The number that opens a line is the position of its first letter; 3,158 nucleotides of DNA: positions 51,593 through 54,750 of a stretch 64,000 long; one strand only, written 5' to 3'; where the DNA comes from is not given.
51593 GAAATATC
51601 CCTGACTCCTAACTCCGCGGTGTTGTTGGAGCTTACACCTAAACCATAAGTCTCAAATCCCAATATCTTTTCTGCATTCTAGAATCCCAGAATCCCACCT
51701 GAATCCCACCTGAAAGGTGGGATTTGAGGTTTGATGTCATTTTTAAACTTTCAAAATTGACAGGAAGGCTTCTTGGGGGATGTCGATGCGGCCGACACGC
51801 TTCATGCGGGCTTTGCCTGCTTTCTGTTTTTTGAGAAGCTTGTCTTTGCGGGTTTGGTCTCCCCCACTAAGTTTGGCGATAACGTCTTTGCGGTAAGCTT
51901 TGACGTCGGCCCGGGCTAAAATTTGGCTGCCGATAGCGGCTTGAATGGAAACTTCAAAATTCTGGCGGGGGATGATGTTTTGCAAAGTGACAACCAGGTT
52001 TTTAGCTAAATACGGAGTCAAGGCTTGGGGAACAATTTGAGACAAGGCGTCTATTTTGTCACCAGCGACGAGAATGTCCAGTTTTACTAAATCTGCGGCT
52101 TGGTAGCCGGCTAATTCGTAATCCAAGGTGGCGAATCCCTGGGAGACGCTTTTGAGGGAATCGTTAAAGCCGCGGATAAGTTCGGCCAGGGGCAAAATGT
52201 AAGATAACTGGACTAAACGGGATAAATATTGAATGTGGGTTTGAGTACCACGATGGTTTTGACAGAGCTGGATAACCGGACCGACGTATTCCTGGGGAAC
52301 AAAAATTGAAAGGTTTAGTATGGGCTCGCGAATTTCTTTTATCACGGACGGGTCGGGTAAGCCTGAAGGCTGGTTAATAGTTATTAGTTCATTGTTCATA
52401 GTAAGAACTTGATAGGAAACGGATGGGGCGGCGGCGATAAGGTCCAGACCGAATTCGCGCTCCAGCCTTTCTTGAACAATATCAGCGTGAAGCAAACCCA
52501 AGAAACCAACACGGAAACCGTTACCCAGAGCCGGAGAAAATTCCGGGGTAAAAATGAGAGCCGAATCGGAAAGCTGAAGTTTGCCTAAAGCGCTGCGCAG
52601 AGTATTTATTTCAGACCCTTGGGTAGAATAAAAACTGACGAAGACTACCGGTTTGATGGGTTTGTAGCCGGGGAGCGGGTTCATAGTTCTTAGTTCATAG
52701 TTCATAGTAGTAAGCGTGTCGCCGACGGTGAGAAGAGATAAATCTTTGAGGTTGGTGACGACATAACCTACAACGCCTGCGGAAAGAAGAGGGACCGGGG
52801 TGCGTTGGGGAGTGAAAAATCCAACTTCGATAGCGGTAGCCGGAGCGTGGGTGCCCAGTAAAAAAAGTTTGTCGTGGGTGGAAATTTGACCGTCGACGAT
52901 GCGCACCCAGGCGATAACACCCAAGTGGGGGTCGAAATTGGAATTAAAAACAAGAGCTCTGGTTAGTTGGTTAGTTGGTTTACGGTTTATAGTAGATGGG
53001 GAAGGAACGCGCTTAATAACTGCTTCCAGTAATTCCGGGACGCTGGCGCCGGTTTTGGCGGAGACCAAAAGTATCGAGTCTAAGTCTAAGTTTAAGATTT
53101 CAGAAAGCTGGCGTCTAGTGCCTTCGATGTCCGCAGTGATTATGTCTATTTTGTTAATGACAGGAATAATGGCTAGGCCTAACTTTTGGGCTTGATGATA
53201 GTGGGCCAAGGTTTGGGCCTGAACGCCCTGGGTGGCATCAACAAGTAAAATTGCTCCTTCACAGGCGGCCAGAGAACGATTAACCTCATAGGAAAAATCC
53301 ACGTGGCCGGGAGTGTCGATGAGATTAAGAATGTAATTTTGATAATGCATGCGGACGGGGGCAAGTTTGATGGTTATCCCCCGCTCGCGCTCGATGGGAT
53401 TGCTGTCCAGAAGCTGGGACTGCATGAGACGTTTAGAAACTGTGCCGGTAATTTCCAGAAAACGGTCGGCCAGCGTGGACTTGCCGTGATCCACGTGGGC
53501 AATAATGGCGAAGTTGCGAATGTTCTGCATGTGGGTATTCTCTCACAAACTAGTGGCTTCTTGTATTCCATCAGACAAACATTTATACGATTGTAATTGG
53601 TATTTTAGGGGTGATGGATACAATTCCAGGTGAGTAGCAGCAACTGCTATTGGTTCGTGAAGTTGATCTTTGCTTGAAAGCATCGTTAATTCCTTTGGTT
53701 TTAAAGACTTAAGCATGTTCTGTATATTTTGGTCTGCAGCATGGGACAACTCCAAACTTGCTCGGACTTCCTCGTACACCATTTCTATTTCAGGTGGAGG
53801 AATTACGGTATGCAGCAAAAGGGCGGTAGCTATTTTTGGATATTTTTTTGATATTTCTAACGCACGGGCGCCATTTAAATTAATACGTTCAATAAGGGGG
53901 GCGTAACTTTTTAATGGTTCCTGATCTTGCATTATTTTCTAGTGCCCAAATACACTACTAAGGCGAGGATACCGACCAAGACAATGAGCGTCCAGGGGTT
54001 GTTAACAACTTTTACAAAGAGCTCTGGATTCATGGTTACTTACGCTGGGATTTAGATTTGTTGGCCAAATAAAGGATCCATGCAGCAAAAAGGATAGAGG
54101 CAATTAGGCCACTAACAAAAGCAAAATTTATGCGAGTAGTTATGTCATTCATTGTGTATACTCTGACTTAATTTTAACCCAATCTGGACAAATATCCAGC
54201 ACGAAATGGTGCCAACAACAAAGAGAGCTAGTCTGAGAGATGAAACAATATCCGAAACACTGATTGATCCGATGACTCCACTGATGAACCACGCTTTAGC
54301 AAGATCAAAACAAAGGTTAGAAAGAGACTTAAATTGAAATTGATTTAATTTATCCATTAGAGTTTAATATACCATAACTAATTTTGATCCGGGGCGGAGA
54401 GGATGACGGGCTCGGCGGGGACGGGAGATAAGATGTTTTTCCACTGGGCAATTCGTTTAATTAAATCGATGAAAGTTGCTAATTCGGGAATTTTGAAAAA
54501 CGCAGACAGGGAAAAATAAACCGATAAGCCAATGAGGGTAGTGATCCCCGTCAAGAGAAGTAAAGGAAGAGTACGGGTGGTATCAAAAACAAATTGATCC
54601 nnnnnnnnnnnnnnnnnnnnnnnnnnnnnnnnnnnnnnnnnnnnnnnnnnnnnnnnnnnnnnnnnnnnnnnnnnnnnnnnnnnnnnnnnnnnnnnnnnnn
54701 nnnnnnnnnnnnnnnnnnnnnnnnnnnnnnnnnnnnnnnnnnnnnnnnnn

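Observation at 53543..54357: Translationally coupled operon of three tiny hydrophobic peptides plus a 129-aa protein upstream of lepA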

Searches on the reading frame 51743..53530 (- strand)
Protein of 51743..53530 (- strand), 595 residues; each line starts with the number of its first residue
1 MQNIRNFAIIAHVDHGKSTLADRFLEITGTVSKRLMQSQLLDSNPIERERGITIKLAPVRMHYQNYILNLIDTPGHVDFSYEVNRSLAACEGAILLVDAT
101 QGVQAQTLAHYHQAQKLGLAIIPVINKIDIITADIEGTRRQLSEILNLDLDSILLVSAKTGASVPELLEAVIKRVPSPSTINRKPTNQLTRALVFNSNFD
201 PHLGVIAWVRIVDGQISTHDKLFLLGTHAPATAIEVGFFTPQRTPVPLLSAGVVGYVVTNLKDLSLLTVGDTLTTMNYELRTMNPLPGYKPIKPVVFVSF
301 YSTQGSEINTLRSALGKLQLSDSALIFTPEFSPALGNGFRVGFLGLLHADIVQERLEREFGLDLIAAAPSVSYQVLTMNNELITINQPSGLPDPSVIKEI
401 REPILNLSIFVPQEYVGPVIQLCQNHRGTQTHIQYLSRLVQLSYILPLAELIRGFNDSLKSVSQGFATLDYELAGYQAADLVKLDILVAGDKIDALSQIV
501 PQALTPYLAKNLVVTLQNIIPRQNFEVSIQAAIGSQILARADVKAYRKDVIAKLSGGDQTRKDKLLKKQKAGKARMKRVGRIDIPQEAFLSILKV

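Call 4: search_protein_families(library=pfam, proteins=[window:51743-53530:-], max_evalue=1)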
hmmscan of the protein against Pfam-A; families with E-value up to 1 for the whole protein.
window:51743-53530:- (595 aa): 9 families
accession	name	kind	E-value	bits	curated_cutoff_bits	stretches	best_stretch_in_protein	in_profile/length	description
PF00009.33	GTP_EFTU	-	2.6e-56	190.7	26.5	1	3-177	2-188/188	Elongation factor Tu GTP binding domain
PF06421.17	LepA_C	-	2.6e-39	134.1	29.7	1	489-594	2-107/107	GTP-binding protein LepA C-terminus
PF00679.30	EFG_C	-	7.9e-21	74.3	27.9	1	400-485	2-87/89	Elongation factor G C-terminus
PF03144.31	GTP_EFTU_D2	-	3.2e-05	24.7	30.3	1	204-274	1-73/73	Elongation factor Tu domain 2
PF01926.29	MMR_HSR1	-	0.00016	22.2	21.9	1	9-127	4-113/113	50S ribosome-binding GTPase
PF22042.2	EF-G_D2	-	0.0016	18.9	27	1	191-274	3-82/84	Elongation factor G domain 2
PF14492.12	EFG_III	-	0.011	16.2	27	1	293-365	3-72/75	Elongation Factor G, domain III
PF02421.24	FeoB_N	-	0.027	14.4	27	1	51-170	32-155/156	Ferrous iron transport protein B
PF16658.11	RF3_C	-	0.032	14.5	40.1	1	309-372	24-84/132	Class II release factor RF3, C-terminal domain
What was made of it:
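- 51743..53530 (-): lepA (elongation factor 4), the downstream flank. It probably depends on read-through transcription from the cassette. Pfam GTP_EFTU, EFG_C and LepA_C (call 4).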

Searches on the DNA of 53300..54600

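Call 74: search_rna_families(source=window, start=53300, end=54600, threshold=evalue, max_evalue=1)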
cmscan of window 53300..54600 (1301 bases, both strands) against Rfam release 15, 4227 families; matches with E-value up to 1: 0.
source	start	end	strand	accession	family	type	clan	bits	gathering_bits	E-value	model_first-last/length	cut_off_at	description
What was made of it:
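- On Type I toxin-antitoxin toxin: No Rfam match (call 74).
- Tried and rejected: Rfam found nothing (call 74).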
